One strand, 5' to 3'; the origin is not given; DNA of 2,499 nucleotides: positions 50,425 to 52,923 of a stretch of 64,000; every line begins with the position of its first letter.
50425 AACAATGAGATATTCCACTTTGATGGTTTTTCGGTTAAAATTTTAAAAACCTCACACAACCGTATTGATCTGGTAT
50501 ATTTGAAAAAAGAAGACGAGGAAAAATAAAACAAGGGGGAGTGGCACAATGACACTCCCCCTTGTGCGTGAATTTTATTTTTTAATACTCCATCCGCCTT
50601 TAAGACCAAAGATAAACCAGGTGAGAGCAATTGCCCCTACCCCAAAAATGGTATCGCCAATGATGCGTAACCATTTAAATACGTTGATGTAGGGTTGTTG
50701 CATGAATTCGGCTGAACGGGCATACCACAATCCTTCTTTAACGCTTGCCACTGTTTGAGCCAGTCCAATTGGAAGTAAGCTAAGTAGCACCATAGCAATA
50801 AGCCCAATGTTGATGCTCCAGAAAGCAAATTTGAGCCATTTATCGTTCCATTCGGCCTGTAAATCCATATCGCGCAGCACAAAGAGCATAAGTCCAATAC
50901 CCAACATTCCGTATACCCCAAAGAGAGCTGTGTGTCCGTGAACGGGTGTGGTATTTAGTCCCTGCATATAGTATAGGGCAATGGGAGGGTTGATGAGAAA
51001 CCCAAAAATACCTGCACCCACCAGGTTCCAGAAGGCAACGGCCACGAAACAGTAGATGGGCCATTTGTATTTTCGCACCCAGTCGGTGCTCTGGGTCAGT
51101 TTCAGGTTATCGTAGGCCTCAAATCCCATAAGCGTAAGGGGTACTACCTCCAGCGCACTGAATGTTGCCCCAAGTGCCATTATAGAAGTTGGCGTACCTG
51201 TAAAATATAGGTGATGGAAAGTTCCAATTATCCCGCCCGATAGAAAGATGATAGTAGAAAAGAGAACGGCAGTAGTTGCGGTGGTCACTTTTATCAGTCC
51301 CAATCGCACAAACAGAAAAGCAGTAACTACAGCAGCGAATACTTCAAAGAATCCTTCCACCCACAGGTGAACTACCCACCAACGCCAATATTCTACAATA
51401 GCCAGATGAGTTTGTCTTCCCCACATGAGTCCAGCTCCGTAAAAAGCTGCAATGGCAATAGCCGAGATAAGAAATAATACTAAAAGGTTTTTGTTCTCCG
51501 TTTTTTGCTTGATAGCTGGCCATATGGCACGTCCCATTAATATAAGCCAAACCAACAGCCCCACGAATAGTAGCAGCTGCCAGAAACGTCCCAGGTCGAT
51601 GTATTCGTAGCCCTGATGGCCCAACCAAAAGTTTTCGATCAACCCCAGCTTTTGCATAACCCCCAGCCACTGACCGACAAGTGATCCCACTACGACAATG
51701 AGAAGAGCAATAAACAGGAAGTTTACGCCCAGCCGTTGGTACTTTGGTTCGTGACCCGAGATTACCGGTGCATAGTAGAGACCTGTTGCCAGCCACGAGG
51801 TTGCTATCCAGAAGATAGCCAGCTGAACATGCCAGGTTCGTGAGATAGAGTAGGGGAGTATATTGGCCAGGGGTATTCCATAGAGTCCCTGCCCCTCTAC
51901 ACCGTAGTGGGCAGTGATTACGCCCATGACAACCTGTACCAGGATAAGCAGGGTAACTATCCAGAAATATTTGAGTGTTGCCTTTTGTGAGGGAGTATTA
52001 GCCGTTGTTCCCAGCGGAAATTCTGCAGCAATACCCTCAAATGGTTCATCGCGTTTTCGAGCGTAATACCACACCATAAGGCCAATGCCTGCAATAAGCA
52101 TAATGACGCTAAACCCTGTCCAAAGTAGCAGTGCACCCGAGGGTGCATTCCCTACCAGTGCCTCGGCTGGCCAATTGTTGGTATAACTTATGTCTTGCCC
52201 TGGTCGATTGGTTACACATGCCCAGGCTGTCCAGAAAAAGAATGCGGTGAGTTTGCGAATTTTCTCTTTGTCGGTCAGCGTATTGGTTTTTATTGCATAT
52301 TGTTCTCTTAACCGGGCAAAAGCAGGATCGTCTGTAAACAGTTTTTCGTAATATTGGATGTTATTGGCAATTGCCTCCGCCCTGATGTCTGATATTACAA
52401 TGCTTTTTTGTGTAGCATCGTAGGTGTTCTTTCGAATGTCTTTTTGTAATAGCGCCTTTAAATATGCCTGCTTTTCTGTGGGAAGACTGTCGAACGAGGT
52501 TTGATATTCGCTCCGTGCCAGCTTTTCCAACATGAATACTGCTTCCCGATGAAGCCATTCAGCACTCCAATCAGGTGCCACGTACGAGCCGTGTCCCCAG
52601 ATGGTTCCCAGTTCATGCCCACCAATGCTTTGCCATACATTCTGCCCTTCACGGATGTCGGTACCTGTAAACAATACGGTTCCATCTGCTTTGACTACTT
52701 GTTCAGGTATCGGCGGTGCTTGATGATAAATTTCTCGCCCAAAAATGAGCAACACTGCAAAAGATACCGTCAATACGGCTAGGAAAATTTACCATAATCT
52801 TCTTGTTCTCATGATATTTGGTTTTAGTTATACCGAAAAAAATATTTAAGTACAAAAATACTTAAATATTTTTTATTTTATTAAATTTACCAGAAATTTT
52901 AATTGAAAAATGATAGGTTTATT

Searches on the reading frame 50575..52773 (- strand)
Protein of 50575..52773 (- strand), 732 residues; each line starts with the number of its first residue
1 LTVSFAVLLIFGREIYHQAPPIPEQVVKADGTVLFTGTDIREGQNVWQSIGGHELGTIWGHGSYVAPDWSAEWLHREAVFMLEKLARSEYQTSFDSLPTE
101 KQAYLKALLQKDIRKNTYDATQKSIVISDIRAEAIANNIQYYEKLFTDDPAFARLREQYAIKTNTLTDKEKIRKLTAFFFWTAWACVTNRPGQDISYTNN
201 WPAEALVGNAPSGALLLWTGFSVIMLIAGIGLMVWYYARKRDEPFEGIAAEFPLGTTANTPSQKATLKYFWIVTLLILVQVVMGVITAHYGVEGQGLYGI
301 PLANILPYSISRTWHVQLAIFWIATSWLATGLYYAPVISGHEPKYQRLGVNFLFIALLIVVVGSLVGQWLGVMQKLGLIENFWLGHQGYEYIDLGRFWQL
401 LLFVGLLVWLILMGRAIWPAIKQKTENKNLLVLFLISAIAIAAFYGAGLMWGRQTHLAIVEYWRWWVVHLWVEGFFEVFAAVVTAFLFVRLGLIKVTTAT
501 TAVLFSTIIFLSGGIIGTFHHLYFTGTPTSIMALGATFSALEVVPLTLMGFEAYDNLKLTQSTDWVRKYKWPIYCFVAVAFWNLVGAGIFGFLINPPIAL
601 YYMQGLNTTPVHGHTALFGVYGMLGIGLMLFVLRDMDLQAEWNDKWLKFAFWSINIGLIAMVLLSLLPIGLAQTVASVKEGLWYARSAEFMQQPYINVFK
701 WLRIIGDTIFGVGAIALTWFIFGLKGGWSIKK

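Call 86: search_protein_families(library=pfam, proteins=[window:50575-52773:-], max_evalue=0.00001)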
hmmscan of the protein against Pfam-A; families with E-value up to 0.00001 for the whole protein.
window:50575-52773:- (732 aa): 2 families
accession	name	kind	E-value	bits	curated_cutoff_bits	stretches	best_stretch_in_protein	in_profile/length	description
PF22085.1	NorB_cytochrome_c-like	-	2.9e-75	253.1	29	1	23-203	1-181/181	Nitric oxide reductase subunit B, cytochrome c-like domain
PF00115.25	COX1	-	8.8e-64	216.4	34.8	1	265-709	2-436/436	Cytochrome C and Quinol oxidase polypeptide I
